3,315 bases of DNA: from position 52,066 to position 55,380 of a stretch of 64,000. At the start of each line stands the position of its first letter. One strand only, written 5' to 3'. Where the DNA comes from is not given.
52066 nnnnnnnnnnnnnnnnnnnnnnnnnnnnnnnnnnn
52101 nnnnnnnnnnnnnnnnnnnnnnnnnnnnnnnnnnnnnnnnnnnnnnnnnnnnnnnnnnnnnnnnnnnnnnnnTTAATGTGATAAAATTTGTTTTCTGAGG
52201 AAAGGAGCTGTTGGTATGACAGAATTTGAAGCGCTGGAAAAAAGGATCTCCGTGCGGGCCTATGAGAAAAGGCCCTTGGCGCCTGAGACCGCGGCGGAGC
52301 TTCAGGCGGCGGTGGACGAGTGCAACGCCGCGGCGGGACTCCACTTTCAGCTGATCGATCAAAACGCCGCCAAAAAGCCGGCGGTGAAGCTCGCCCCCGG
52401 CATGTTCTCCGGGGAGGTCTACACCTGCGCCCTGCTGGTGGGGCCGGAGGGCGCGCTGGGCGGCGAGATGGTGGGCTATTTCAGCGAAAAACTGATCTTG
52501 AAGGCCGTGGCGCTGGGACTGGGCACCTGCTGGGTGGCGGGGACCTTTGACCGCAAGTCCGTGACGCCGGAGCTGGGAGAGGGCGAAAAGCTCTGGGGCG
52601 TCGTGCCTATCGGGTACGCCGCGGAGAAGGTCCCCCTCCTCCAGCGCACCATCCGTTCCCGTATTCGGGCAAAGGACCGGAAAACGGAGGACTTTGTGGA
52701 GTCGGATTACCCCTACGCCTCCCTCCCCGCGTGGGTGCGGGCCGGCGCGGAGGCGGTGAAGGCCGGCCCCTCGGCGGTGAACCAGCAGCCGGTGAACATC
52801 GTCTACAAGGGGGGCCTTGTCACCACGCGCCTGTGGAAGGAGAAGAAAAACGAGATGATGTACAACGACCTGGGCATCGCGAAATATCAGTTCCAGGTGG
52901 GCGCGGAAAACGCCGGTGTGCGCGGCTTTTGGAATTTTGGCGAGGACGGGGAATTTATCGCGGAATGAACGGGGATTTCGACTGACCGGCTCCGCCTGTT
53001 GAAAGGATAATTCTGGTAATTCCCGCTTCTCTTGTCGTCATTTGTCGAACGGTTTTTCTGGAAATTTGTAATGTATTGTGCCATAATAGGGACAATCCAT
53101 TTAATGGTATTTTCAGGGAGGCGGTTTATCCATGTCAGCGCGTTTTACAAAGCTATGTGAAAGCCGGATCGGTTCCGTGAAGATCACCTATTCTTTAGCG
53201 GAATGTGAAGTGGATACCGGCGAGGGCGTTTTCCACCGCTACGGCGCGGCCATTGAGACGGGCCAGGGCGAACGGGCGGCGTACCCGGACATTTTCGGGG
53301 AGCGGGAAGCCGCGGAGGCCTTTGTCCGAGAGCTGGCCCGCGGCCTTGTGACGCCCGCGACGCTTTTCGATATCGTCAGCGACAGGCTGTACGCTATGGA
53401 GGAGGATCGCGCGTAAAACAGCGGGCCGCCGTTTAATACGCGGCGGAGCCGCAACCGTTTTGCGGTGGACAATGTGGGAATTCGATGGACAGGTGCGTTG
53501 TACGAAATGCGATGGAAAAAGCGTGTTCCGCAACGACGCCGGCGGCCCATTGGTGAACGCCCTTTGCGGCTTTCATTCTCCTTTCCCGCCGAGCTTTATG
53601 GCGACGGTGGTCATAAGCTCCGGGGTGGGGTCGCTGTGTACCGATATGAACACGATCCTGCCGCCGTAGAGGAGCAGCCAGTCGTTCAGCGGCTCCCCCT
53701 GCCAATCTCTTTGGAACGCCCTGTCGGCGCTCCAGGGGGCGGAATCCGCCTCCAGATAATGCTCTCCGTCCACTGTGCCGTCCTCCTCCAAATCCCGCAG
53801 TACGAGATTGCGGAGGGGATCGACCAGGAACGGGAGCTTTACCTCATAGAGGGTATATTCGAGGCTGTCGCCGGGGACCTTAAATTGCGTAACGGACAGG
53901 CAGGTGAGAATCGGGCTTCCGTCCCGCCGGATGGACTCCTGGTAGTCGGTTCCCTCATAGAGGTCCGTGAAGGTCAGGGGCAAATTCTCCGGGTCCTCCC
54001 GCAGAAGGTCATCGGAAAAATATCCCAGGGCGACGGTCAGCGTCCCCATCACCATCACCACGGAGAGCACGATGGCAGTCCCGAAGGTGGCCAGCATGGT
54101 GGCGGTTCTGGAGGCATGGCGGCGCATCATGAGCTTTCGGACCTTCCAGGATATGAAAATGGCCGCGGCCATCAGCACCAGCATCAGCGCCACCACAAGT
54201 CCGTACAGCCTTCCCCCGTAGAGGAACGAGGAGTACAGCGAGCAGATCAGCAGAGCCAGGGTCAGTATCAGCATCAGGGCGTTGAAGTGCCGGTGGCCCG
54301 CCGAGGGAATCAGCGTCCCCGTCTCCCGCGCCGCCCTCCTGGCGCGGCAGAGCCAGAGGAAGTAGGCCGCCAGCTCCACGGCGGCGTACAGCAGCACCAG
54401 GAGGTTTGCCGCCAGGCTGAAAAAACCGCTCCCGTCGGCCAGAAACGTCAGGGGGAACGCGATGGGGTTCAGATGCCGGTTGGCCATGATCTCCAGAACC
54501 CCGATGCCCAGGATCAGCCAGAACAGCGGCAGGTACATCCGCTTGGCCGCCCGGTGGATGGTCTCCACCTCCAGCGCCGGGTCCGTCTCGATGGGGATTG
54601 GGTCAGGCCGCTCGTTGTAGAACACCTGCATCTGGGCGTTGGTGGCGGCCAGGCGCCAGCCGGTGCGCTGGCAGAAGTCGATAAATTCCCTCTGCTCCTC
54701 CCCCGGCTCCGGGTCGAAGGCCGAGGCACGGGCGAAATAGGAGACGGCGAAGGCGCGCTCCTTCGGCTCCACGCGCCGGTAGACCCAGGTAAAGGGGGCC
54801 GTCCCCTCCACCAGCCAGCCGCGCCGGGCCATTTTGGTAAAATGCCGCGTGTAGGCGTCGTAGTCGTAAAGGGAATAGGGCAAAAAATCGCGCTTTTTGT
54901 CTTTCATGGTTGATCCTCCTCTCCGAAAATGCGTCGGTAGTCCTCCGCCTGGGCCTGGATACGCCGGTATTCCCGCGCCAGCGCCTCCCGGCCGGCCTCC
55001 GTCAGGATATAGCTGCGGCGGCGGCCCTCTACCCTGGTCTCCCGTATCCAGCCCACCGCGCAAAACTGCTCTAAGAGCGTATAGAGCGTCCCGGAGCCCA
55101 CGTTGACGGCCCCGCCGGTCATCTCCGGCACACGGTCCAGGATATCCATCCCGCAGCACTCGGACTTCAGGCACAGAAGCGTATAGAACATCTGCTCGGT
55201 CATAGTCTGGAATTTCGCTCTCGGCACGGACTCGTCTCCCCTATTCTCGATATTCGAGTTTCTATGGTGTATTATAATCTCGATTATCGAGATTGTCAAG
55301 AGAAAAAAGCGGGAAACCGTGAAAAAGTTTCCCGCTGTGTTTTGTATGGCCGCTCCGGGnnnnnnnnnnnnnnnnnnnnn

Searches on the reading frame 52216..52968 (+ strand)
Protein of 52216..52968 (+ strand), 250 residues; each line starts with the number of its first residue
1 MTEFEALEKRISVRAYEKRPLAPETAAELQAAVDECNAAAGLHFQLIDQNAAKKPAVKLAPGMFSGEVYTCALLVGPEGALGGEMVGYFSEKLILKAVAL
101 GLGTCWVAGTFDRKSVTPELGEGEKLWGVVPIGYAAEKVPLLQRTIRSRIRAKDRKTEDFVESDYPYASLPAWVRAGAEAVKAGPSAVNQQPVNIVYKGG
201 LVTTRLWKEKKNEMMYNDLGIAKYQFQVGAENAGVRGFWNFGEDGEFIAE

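Call 69: search_protein_families(library=pfam, proteins=[window:52216-52968:+], max_evalue=0.001)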
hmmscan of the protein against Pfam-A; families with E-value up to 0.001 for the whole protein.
window:52216-52968:+ (250 aa): 2 families
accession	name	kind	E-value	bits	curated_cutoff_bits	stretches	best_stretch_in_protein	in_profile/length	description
PF14512.11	TM1586_NiRdase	-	5.4e-43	147.5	27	1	4-230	3-215/215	Putative TM nitroreductase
PF00881.29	Nitroreductase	-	1.4e-07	32.3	23.5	1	91-134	124-167/167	Nitroreductase family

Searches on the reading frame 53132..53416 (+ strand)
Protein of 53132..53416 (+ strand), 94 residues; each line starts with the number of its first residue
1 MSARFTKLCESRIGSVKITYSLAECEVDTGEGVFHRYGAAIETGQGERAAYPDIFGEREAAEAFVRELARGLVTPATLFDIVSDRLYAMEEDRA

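Call 69: search_protein_families(library=pfam, proteins=[window:53132-53416:+], max_evalue=0.001)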
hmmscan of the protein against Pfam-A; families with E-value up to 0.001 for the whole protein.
window:53132-53416:+ (94 aa): 1 family
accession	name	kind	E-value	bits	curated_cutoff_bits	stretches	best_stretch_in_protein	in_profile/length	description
PF20124.4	DUF6514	-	1.1e-09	38.7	23.9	1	7-86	9-92/94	Family of unknown function (DUF6514)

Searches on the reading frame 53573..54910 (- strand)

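Call 69: search_protein_families(library=pfam, proteins=[window:53573-54910:-], max_evalue=0.001)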
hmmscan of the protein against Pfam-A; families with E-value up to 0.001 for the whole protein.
window:53573-54910:- (445 aa): 1 family
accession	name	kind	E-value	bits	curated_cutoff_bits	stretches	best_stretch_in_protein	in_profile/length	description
PF11193.13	DUF2812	-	4.5e-14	53.1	27.8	1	16-127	1-107/110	Protein of unknown function (DUF2812)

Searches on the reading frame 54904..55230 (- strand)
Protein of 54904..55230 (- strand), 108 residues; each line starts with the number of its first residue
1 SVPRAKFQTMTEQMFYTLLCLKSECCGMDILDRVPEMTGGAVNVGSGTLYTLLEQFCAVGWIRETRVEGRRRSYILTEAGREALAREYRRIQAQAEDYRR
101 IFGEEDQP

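Call 69: search_protein_families(library=pfam, proteins=[window:54904-55230:-], max_evalue=0.001)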
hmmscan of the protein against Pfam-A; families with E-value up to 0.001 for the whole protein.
window:54904-55230:- (108 aa): 1 family
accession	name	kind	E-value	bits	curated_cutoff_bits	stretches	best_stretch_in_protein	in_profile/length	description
PF03551.20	PadR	-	5e-11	42.9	27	1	23-85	8-74/75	Transcriptional regulator PadR-like family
